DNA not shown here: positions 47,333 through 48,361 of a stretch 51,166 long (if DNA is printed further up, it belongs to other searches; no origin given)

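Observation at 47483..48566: Sigma-54 promoter driving a small membrane protein plus a stand-alone, degenerate activator-like AAA+ protein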

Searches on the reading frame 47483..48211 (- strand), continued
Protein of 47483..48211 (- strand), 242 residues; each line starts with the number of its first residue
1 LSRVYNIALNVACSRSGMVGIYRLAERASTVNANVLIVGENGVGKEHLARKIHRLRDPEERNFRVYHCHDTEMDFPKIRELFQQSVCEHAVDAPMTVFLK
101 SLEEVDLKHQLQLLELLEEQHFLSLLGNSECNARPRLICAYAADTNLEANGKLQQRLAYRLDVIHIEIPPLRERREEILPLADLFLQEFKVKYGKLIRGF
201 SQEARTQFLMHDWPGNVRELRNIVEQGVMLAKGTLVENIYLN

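Call 16: find_encoding_contigs(protein=P0018, flank=8000, max_places=2)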
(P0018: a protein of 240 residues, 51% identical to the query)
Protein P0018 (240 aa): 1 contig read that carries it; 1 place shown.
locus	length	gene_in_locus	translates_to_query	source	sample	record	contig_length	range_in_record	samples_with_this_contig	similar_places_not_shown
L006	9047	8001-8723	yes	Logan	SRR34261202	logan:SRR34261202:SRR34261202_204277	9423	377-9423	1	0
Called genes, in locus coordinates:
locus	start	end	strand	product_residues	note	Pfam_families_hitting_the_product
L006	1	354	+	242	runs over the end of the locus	?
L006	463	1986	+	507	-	PF02386:TrkH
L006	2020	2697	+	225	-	PF02254:TrkA_N, PF02080:TrkA_C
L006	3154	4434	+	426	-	PF04055:Radical_SAM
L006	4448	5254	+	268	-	PF00881:Nitroreductase, PF14512:TM1586_NiRdase (faint)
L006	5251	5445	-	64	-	-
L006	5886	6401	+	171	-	PF04073:tRNA_edit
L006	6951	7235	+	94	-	-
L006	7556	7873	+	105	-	-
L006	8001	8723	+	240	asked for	PF00158:Sigma54_activat (weak), PF14532:Sigma54_activ_2 (weak), PF25601:AAA_lid_14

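Call 17: find_encoding_contigs(protein=P0011, flank=8000, max_places=2)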
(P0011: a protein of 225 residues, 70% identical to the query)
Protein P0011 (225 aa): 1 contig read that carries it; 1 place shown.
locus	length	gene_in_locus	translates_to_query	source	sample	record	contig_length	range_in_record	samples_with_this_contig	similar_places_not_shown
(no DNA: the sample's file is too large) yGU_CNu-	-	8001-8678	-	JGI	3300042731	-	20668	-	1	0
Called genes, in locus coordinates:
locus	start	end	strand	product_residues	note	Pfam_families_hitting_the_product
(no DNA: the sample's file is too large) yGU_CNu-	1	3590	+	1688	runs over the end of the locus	PF00069:Pkinase, PF07714:PK_Tyr_Ser-Thr, PF13191:AAA_16, PF13432:TPR_16, PF13424:TPR_12, PF17874:TPR_MalT, PF13424:TPR_12, PF01590:GAF, +19 more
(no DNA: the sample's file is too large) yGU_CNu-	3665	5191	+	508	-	PF02386:TrkH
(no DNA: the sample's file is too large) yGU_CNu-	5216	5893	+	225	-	PF02254:TrkA_N, PF13460:NAD_binding_10 (faint), PF02080:TrkA_C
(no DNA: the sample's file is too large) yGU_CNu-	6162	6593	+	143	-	-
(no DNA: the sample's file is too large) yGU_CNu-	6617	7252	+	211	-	PF16266:DUF4919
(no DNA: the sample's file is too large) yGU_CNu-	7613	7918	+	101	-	-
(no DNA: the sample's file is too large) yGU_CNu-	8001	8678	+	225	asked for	PF00158:Sigma54_activat, PF14532:Sigma54_activ_2, PF00158:Sigma54_activat (weak), PF25601:AAA_lid_14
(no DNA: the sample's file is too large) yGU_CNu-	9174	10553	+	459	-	PF20972:MASE9, PF13487:HD_5, PF01966:HD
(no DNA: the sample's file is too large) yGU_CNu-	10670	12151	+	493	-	PF00512:HisKA, PF02518:HATPase_c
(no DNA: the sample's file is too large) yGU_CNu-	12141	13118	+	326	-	?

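Call 25: find_related_loci(query=A2, collection=genome_contigs, flank=10000)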
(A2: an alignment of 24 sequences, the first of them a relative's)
Query A2 (239 aa) in genome_contigs; peptide patterns used: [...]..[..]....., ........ (x = any residue, [..] = any of these).
600 stretches matched a pattern (row limit reached: there are more); 592 encode a relative of the query (tblastn E <= 1e-3); the best 80 are kept; 80 distinct loci.
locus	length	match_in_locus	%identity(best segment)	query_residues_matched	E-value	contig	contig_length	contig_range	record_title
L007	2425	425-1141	35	11-238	2e-39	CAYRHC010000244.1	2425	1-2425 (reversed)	MAG TPA_asm: uncultured Bacteroidales bacterium isolate binchicken_co323_100 genome assembly, contig: NODE_50538_length_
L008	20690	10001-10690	36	15-233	2e-37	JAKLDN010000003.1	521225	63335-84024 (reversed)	MAG: Spirochaetes bacterium isolate RA.bin110 RA.bin110_3, whole genome shotgun sequence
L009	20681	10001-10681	36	18-233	2e-36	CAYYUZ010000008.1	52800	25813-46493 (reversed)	MAG TPA_asm: uncultured Spirochaetales bacterium isolate binchicken_co54_357 genome assembly, contig: NODE_1050_length_5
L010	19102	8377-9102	34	3-233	8e-36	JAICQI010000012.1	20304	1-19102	MAG: Pyrinomonadaceae bacterium isolate TY_HY_2_bin.36 k141_2933228_length_20304_cov_67.2570, whole genome shotgun seque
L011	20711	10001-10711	32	2-228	5e-35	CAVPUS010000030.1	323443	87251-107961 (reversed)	MAG: uncultured Acidobacteriota bacterium isolate MFD10071.bin.1.48 genome assembly, contig: contig_58911, whole genome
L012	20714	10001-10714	31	8-234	6e-35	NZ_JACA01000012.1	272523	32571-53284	Aquimarina macrocephali JAMB N27 contig12_scaffold5, whole genome shotgun sequence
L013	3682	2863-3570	36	8-233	1e-34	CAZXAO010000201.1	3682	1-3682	MAG TPA_asm: uncultured bacterium isolate SRP163575_co1_380 genome assembly, contig: NODE_54467_length_3682_cov_3.440033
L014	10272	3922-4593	38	22-234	2e-34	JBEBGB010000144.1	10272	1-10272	MAG: Vicinamibacterales bacterium isolate ASF_11 NODE_4264_length_10272_cov_9.980144, whole genome shotgun sequence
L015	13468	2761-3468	35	11-234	1e-34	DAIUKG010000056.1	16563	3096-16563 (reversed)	MAG TPA_asm: Spirochaetota bacterium isolate CTOTU18769 NODE_2742_length_16563_cov_9.257209, whole genome shotgun sequen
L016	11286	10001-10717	33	2-230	2e-34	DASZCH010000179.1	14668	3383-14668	MAG TPA_asm: Candidatus Acidiferrales bacterium isolate SMAG_U6437 k141_231632, whole genome shotgun sequence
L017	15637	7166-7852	34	21-238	4e-34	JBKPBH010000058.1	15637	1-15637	MAG: Acidobacteriota bacterium isolate GB_EKS_MAG_00083 GB_EKS_000001466807, whole genome shotgun sequence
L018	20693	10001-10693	36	5-223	3e-34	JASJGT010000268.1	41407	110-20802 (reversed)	MAG: Desulfuromusa sp. isolate ChS5.bin.38 ChesSed_k141_413595, whole genome shotgun sequence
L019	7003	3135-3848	33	7-233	2e-33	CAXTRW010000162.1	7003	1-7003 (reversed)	MAG TPA_asm: uncultured Acidobacteriaceae bacterium isolate public_SRR14721966_metawrap_bin.3 genome assembly, contig: p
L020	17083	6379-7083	35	15-238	3e-33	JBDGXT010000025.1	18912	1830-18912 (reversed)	MAG: Gemmatimonadota bacterium isolate M3-30_Bin_181 M3-30_Bin_181_scaffold_16379, whole genome shotgun sequence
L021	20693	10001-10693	33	15-234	4e-33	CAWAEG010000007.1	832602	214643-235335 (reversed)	MAG: uncultured Acidobacteriota bacterium isolate MFD00962.bin.1.162 genome assembly, contig: contig_20712, whole genome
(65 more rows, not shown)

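Call 27: list_cluster_members(proteins=[P0024, P0019, P0021, P0002])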
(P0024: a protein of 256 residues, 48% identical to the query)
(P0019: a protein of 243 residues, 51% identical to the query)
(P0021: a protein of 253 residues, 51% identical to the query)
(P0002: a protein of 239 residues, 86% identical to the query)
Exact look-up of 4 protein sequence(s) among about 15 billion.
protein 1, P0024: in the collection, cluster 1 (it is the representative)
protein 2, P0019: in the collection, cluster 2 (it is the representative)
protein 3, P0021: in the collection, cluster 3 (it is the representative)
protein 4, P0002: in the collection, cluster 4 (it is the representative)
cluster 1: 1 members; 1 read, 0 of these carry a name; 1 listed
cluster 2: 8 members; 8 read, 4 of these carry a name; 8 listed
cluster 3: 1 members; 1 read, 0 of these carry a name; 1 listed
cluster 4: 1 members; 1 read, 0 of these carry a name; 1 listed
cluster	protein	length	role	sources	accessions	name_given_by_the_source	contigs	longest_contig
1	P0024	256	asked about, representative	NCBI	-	-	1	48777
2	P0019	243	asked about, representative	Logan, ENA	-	-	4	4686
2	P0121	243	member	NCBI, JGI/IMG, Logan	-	DNA-binding NtrC family response regulator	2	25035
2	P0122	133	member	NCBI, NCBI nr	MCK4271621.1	sigma 54-interacting transcriptional regulator, partial [bacterium] | sigma 54-interacting transcriptional regulator [bacterium]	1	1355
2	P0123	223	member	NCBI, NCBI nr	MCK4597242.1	sigma-54-dependent Fis family transcriptional regulator [bacterium]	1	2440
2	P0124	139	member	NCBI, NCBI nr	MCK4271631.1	sigma 54-interacting transcriptional regulator, partial [bacterium] | sigma 54-interacting transcriptional regulator [bacterium]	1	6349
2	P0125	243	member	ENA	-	-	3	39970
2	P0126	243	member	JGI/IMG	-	-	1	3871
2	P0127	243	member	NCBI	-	-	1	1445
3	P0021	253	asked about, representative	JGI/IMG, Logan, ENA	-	-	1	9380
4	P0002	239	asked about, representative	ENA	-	-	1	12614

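Call 29: find_encoding_contigs(protein=P0125, flank=10000, max_places=2)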
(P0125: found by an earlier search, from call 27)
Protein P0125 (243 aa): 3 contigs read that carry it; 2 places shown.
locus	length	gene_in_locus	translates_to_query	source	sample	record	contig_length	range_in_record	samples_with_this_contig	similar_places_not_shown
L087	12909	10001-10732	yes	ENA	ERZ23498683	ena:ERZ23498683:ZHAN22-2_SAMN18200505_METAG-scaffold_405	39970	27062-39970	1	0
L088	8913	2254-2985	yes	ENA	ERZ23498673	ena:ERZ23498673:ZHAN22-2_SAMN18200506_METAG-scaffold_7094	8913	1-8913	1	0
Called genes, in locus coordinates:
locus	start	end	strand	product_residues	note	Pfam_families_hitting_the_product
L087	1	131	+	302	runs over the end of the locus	PF00890:FAD_binding_2 (faint), PF01134:GIDA (faint), PF01266:DAO (faint), PF01946:Thi4 (faint), PF03486:HI0933_like (faint), PF07992:Pyr_redox_2, PF13738:Pyr_redox_3, PF00070:Pyr_redox, +2 more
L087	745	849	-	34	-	-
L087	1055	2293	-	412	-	-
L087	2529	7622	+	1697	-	PF00069:Pkinase, PF07714:PK_Tyr_Ser-Thr, PF13191:AAA_16, PF13424:TPR_12, PF13424:TPR_12, PF01590:GAF, PF13185:GAF_2, PF13492:GAF_3, +19 more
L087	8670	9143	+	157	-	-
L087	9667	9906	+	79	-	-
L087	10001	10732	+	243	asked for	PF00158:Sigma54_activat, PF14532:Sigma54_activ_2, PF00158:Sigma54_activat, PF25601:AAA_lid_14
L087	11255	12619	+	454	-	PF20972:MASE9, PF13487:HD_5, PF01966:HD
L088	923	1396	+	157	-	-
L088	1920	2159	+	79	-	-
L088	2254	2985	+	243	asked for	PF00158:Sigma54_activat, PF14532:Sigma54_activ_2, PF00158:Sigma54_activat, PF25601:AAA_lid_14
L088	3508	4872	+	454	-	PF20972:MASE9, PF13487:HD_5, PF01966:HD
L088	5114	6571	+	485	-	PF00512:HisKA, PF02518:HATPase_c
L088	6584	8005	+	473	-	PF00072:Response_reg, PF00158:Sigma54_activat, PF14532:Sigma54_activ_2, PF07724:AAA_2 (weak), PF07728:AAA_5 (weak), PF25601:AAA_lid_14, PF02954:HTH_8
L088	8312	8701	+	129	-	PF00436:SSB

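Call 30: search_protein_families(library=pfam, proteins=[L087:2529-7622:+, L087:8670-9143:+, L087:9667-9906:+], max_evalue=0.001)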
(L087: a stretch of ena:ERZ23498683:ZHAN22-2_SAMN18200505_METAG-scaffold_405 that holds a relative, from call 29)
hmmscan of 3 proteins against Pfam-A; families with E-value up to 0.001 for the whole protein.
L087:2529-7622:+ (1697 aa): 27 families (the best 25 are shown)
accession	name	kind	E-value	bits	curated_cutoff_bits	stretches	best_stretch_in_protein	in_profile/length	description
PF00158.32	Sigma54_activat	-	3.2e-65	219.4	20.2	1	1386-1550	2-167/168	Sigma-54 interaction domain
PF13424.12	TPR_12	-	1.4e-49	166.6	30.1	6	943-1014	3-76/77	Tetratricopeptide repeat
PF00069.31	Pkinase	-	4.4e-48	164.4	31.7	1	10-261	1-257/263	Protein kinase domain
PF07714.23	PK_Tyr_Ser-Thr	-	4.8e-34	118.3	23.1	1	12-257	3-250/258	Protein tyrosine and serine/threonine kinase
PF07719.23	TPR_2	-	8.8e-29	97.7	27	0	943-973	1-31/34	Tetratricopeptide repeat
PF25601.1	AAA_lid_14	-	1.2e-22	80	27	1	1556-1631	1-76/87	AAA+ ATPase lid domain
PF14532.12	Sigma54_activ_2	-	3.5e-22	79.6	25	1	1386-1555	1-138/138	Sigma-54 interaction domain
PF00515.34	TPR_1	-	2.8e-19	68.5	27.8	0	823-854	1-32/34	Tetratricopeptide repeat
PF13176.12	TPR_7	-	2.8e-18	64.8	27.9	0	906-937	2-33/36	Tetratricopeptide repeat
PF13374.12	TPR_10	-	1.5e-17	63.4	27.5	2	943-976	2-35/42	Tetratricopeptide repeat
PF13185.12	GAF_2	-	2.1e-16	60.8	28.6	1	1218-1357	2-136/136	GAF domain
PF01590.32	GAF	-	7.7e-16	59.3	22.4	1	1219-1356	1-133/133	GAF domain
PF13191.12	AAA_16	-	4.1e-14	53.9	32.6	1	288-344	1-58/167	AAA ATPase domain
PF13492.12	GAF_3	-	2.3e-12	47.9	27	1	1219-1358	1-129/129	GAF domain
PF17874.7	TPR_MalT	-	1.3e-10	41.5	45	1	944-1099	41-197/336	MalT-like TPR region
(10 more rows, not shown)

L087:8670-9143:+ (157 aa): 0 families

L087:9667-9906:+ (79 aa): 0 families

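Call 39: find_encoding_contigs(protein=P0002, flank=10000, max_places=1)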
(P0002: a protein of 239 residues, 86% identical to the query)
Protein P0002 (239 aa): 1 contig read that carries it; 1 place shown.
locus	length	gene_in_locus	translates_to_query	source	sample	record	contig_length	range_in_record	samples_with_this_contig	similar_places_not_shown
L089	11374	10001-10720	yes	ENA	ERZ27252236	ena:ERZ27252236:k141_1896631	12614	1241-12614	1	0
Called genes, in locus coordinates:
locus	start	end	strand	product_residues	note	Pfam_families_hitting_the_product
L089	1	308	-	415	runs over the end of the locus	-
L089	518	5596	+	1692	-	PF00069:Pkinase, PF07714:PK_Tyr_Ser-Thr, PF13191:AAA_16, PF24885:TPR_NPHP3, PF13424:TPR_12, PF17874:TPR_MalT, PF13424:TPR_12, PF01590:GAF, +16 more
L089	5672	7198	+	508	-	PF02386:TrkH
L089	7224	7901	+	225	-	PF02254:TrkA_N, PF02080:TrkA_C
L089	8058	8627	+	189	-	-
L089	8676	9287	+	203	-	PF16266:DUF4919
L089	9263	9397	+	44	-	-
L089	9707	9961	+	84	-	-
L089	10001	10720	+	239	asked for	PF00158:Sigma54_activat, PF14532:Sigma54_activ_2, PF25601:AAA_lid_14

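Call 41: search_protein_representatives(alignment_id=A2)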
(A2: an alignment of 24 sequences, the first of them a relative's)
Query: 24 sequences, 239 profile positions. Proteins with E-value up to 0.001 (for the whole library): 144824; up to 1e-10: 101904; up to 1e-30: 13859. The best 150 are listed.
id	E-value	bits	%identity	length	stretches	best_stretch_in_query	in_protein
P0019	7.5e-109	379.2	-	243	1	1-238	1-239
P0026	8.4e-76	271.0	-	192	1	1-185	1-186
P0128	9.9e-68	244.6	-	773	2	25-230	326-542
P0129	2.3e-67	243.4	-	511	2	30-234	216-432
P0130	1.2e-65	237.7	-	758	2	28-230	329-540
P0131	3.0e-65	236.5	-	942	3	28-234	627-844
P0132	1.0e-64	234.7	-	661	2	28-231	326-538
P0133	1.6e-63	230.8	-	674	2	14-234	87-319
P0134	3.3e-63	229.8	-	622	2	23-234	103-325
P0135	4.9e-63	229.2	-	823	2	13-234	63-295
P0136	5.5e-63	229.1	-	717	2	11-235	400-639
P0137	2.9e-62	226.7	-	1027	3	24-234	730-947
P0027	8.2e-60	218.7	-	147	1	94-238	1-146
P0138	1.5e-59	217.8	-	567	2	12-233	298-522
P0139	1.9e-58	214.2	-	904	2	10-234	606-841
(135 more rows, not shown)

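Call 46: predict_structure(alignment_id=A2)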
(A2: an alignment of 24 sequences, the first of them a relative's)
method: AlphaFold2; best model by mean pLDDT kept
length: 239 residues; sequences in the alignment: 24
mean_pLDDT: 75.7   pTM: 0.72
mean pLDDT of the five models: 75.7, 74.9, 72.9, 71.7, 71.5
residues with pLDDT >= 90: 52; 70-90: 117; 50-70: 47; < 50: 23
segments of 3 or more residues with pLDDT < 50: 1-13, 143-150
pLDDT, mean of each block of 10 residues (from residue 1): 29 61 84 84 89 86 75 80 55 81 71 69 55 78 47 60 84 89 93 93 91 87 92 86
secondary structure, 60 per line:
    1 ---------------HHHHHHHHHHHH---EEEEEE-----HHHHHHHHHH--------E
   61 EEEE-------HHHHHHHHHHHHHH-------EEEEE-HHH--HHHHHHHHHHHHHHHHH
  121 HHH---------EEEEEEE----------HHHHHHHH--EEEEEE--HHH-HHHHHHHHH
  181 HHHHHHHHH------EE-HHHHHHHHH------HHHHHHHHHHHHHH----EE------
elements in order: H16-27 E31-36 H42-51 E60-64 H72-85 E93-97 H104-123 E133-139 H150-157 E160-165 H172-189 H199-207 H214-227

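Call 52: fold_search(model_id=the predicted structure, library=pdb)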
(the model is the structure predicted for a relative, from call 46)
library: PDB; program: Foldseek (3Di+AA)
matches with E <= 10: 1830; with E <= 0.001: 437
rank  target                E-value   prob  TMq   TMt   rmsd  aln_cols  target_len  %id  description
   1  1ny6_H                6.1e-15  1.00  0.68  0.67   7.1       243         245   33  Crystal structure of sigm54 activator (AAA+ ATPase) in the active state (released 2003-11-11)
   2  1ny6_B                1.4e-14  1.00  0.68  0.67   7.1       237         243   35  Crystal structure of sigm54 activator (AAA+ ATPase) in the active state (released 2003-11-11)
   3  1ny6_A                2.1e-14  1.00  0.68  0.66   6.9       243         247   33  Crystal structure of sigm54 activator (AAA+ ATPase) in the active state (released 2003-11-11)
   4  4lzz_L                3.3e-14  1.00  0.67  0.65   6.6       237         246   33  Nucleotide-induced asymmetry within atpase activator ring drives s54-RNAP interaction and ATP hydrolysis (released 2013-12-04)
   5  1ny5_A                6.2e-14  1.00  0.65  0.42   7.1       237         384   34  Crystal structure of sigm54 activator (AAA+ ATPase) in the inactive state (released 2003-11-11)
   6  3m0e_A                7.1e-14  1.00  0.69  0.67   4.9       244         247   32  Crystal structure of the ATP-bound state of Walker B mutant of NtrC1 ATPase domain (released 2010-11-03)
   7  4lzz_W                1.5e-13  1.00  0.70  0.67   4.5       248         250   33  Nucleotide-induced asymmetry within atpase activator ring drives s54-RNAP interaction and ATP hydrolysis (released 2013-12-04)
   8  1ny6_C                1.5e-13  1.00  0.65  0.63   6.5       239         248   34  Crystal structure of sigm54 activator (AAA+ ATPase) in the active state (released 2003-11-11)
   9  1ojl_E                2.3e-13  1.00  0.61  0.53   7.0       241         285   29  Crystal structure of a sigma54-activator suggests the mechanism for the conformational switch necessary for sigma54 bi (released 2005-05-19)
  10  4lzz_E                3.2e-13  1.00  0.69  0.65   4.7       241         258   34  Nucleotide-induced asymmetry within atpase activator ring drives s54-RNAP interaction and ATP hydrolysis (released 2013-12-04)
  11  1ny5_B                3.6e-13  1.00  0.66  0.43   6.2       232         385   35  Crystal structure of sigm54 activator (AAA+ ATPase) in the inactive state (released 2003-11-11)
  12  5ep3                  8.2e-13  1.00  0.68  0.65   6.4       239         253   30  Quorum-Sensing Signal Integrator LuxO - Catalytic Domain Bound to CV-133 Inhibitor (released 2016-04-20)
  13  1ojl_C                9.3e-13  1.00  0.64  0.61   6.7       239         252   31  Crystal structure of a sigma54-activator suggests the mechanism for the conformational switch necessary for sigma54 bi (released 2005-05-19)
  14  1ny6_L                1.1e-12  1.00  0.66  0.64   6.4       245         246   32  Crystal structure of sigm54 activator (AAA+ ATPase) in the active state (released 2003-11-11)
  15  4qnm                  1.3e-12  1.00  0.62  0.62   6.4       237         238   27  CRYSTAL STRUCTURE of PSPF(1-265) E108Q MUTANT (released 2014-08-06)
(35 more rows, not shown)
